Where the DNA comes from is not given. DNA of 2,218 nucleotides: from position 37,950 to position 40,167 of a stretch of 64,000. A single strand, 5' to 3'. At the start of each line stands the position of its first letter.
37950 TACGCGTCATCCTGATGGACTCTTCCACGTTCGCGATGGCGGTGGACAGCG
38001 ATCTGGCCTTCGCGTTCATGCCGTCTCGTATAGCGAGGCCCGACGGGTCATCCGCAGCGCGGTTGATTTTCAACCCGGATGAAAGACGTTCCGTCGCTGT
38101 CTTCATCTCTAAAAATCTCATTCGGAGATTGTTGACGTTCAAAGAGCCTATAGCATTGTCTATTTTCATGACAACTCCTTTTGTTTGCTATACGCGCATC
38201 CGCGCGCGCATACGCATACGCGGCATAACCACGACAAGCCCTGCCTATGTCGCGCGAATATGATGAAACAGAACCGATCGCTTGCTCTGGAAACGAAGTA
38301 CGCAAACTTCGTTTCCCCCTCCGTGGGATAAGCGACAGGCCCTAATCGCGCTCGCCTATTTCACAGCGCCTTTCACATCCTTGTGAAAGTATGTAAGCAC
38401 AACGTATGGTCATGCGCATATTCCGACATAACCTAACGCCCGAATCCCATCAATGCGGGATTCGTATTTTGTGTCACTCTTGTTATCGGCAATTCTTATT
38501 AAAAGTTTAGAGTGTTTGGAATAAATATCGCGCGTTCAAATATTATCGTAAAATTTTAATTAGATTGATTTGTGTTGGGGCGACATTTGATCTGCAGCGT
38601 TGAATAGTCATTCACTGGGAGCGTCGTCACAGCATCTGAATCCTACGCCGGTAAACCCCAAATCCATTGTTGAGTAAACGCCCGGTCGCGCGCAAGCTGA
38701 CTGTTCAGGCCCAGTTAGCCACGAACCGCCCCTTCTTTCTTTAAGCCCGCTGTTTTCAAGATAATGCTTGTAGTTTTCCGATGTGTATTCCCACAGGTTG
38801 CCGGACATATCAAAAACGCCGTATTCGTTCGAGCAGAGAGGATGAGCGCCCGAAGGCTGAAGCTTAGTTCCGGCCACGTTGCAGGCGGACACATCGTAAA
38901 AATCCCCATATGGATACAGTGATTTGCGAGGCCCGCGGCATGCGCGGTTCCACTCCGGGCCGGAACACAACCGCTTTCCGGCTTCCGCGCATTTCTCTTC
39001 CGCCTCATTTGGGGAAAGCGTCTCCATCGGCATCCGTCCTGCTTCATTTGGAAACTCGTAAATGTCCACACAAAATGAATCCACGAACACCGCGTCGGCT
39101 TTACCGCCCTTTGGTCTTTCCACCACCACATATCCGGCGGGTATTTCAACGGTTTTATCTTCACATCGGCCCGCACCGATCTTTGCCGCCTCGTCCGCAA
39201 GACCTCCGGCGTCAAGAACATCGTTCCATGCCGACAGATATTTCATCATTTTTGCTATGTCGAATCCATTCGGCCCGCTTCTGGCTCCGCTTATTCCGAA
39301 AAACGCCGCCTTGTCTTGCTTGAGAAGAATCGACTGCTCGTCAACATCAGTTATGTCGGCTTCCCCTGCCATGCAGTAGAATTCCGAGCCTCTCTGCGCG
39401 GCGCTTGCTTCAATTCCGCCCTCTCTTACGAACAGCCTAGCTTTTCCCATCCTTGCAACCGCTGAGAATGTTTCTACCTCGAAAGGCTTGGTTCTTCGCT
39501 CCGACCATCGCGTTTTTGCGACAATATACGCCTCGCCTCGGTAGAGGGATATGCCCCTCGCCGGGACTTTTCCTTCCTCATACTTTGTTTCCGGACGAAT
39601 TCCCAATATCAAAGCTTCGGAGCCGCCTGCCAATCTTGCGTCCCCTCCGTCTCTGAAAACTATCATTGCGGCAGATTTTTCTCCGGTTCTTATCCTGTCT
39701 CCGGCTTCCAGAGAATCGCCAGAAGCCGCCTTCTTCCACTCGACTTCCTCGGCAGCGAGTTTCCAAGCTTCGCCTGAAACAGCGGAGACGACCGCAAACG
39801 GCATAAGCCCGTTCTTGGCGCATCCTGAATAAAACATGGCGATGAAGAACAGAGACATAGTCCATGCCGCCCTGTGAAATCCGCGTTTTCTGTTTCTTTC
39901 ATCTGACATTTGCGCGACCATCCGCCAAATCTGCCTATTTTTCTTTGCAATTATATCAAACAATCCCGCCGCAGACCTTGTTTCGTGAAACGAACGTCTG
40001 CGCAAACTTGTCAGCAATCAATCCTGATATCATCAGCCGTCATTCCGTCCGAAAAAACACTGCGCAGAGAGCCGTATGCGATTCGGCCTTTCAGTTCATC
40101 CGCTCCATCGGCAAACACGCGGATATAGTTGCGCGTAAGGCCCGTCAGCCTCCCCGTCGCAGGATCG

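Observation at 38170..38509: Near-perfect sigma-28 promoter with a 310-nt leader containing an 11-bp perfect stem-loop and a Z-DNA-like tract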

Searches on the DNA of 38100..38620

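Call 21: search_rna_families(source=window, start=38100, end=38620, threshold=evalue, max_evalue=10)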
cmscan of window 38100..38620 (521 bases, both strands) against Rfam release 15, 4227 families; matches with E-value up to 10: 2.
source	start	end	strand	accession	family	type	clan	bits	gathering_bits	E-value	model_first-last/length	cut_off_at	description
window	38498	38601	-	RF01177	snR67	Gene; snRNA; snoRNA; CD-box;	CL00053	15.7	55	1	1-83/83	no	Small nucleolar RNA snR67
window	38288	38317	-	RF04295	mir-329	Gene; miRNA;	CL00149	14.2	76.8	5.8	1-80/80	no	mir-329 microRNA precursor family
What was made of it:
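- On Any described cis-regulatory RNA or riboswitch (Rfam 15): Only two noise hits at E<=10 in 38100-38620 (call 21).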

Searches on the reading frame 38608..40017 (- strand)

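Call 9: search_protein_families(library=pfam, proteins=[window:38608-40017:-])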
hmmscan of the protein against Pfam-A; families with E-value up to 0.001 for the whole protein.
window:38608-40017:- (469 aa): 2 families
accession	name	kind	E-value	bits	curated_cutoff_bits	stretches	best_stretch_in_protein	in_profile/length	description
PF03781.23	FGE-sulfatase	-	1.5e-19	71.1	23.3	1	325-462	87-253/255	Sulfatase-modifying factor enzyme 1-like domain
PF04773.18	FecR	-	3e-06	28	24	1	107-201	1-84/97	FecR protein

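Call 55: search_protein_families(library=ncbifam, proteins=[window:38608-40017:-])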
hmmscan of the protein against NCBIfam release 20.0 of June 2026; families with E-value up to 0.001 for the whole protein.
window:38608-40017:- (469 aa): 2 families
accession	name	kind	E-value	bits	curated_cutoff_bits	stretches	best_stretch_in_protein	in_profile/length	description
NF033165.1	lipo_LipL45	exception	0.00031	19.9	350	1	72-133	37-97/391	lipoprotein LipL45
NF033682.1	retention_LapA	subfamily_domain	0.00037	20.7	50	1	75-135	4-63/145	retention module-containing protein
